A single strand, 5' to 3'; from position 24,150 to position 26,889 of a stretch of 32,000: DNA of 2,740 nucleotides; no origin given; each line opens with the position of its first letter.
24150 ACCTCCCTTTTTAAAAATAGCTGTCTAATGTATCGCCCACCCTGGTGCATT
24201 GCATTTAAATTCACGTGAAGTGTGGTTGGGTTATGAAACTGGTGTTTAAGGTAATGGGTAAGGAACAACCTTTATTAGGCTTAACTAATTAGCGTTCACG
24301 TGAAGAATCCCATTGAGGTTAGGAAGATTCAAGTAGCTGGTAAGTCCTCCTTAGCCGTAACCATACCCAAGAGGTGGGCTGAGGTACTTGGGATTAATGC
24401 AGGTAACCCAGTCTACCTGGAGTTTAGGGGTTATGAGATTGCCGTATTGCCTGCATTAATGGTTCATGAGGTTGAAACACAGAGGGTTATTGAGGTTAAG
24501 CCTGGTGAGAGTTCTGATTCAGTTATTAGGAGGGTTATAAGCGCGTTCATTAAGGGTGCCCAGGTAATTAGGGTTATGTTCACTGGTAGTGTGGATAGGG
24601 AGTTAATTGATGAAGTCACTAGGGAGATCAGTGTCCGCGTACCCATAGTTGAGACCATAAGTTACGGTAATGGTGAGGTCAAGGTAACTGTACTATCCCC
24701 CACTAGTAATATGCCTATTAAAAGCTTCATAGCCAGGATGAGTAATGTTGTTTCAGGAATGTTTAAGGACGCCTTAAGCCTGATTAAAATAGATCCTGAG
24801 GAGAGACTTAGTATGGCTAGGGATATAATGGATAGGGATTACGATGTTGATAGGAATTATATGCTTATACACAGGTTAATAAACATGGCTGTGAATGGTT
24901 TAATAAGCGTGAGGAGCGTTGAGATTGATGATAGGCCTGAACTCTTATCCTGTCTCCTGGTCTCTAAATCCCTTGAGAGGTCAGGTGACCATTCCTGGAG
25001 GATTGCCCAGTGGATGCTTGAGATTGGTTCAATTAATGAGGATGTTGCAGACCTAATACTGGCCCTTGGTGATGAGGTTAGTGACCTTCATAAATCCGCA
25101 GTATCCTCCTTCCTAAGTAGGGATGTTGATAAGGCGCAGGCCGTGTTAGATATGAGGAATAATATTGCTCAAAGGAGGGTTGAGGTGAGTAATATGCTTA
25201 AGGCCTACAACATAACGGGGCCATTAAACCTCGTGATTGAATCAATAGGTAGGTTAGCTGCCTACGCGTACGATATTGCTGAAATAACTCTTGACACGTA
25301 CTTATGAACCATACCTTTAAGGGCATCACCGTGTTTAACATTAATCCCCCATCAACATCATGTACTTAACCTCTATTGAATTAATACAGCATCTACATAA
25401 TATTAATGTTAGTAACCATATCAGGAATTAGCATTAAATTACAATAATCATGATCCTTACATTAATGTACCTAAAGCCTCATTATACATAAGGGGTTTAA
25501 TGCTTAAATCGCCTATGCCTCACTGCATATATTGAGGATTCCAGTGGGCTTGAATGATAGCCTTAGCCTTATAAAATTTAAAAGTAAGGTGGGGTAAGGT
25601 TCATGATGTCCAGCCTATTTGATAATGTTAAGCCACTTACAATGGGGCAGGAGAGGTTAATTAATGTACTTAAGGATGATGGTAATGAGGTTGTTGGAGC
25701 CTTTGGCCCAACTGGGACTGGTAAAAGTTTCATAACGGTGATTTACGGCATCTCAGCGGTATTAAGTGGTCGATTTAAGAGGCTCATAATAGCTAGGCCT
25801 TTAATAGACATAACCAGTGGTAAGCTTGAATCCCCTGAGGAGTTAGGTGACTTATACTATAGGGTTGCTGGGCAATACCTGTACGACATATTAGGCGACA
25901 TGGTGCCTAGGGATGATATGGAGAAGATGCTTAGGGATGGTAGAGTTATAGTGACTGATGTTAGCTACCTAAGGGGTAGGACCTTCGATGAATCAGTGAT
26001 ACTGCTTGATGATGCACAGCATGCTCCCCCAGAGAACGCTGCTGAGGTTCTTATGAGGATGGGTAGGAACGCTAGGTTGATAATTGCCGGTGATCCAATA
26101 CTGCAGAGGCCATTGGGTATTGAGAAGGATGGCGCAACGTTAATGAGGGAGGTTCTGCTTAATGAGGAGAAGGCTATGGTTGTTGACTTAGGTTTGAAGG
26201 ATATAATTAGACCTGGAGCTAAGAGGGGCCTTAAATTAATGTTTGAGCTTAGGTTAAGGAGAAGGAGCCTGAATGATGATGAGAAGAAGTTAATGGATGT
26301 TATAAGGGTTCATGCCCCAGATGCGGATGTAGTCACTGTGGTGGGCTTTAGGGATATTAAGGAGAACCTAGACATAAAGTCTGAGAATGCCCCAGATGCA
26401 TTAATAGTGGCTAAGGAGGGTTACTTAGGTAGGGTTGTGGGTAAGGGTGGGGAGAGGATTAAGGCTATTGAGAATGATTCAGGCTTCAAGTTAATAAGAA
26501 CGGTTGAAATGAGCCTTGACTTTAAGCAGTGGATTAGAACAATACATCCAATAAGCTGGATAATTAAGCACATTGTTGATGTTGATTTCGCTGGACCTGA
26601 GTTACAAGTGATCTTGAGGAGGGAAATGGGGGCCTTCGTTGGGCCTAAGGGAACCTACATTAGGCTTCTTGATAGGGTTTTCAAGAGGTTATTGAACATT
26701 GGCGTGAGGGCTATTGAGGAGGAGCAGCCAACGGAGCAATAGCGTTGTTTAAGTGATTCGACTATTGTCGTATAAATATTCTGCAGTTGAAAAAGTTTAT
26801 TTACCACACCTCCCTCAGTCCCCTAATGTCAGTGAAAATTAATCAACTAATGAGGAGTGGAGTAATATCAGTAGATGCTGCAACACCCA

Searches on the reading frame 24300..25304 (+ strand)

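Call 73: search_protein_families(library=pfam, proteins=[window:24300-25304:+], max_evalue=0.5)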
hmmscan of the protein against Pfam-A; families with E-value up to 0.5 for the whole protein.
window:24300-25304:+ (335 aa): 3 families
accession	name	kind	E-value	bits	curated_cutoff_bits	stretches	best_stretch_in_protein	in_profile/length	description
PF01895.24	PhoU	-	7e-21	74.8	23.5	2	144-239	1-89/89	PhoU domain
PF04014.23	MazE_antitoxin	-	5.2e-08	33.2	24.7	1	13-49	3-40/48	Antidote-toxin recognition MazE, bacterial antitoxin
PF25516.1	PTPase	-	0.2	12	27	0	270-303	24-56/79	Phosphotyrosine protein phosphatase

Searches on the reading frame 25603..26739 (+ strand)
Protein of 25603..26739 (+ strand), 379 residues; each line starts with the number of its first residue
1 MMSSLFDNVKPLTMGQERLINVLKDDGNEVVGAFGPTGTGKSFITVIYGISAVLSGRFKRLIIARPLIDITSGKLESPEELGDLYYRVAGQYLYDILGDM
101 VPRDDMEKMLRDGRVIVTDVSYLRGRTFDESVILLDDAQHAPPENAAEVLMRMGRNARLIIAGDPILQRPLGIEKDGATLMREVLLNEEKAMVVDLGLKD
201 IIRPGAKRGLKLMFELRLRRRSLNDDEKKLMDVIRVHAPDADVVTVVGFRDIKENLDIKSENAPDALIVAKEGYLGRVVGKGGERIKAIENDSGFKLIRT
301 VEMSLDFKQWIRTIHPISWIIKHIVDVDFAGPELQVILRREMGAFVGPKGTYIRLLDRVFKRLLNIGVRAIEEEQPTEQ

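Call 73: search_protein_families(library=pfam, proteins=[window:25603-26739:+], max_evalue=0.5)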
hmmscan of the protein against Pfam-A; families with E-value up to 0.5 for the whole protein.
window:25603-26739:+ (379 aa): 8 families
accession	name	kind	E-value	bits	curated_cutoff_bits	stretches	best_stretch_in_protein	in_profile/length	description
PF02562.22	PhoH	-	1.8e-50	171.7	27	1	9-214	2-204/205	PhoH-like protein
PF07650.23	KH_2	-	3.4e-05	24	22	1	254-297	16-58/78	KH domain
PF00013.35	KH_1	-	9.2e-05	22.6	21.5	1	273-296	9-32/66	KH domain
PF13184.12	KH_5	-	0.0013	19.2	27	1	273-312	12-56/69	NusA-like KH domain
PF13401.12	AAA_22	-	0.0054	17.5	27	1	34-168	11-127/130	AAA domain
PF00270.35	DEAD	-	0.013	15.6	26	1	15-118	3-100/167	DEAD/DEAH box helicase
PF13604.12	AAA_30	-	0.039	14.1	27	0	12-44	2-34/191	AAA domain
PF21562.3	Gp63_3rd_G7C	-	0.058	13.7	27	1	99-129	34-64/66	G7C, Tail fiber protein, domain 3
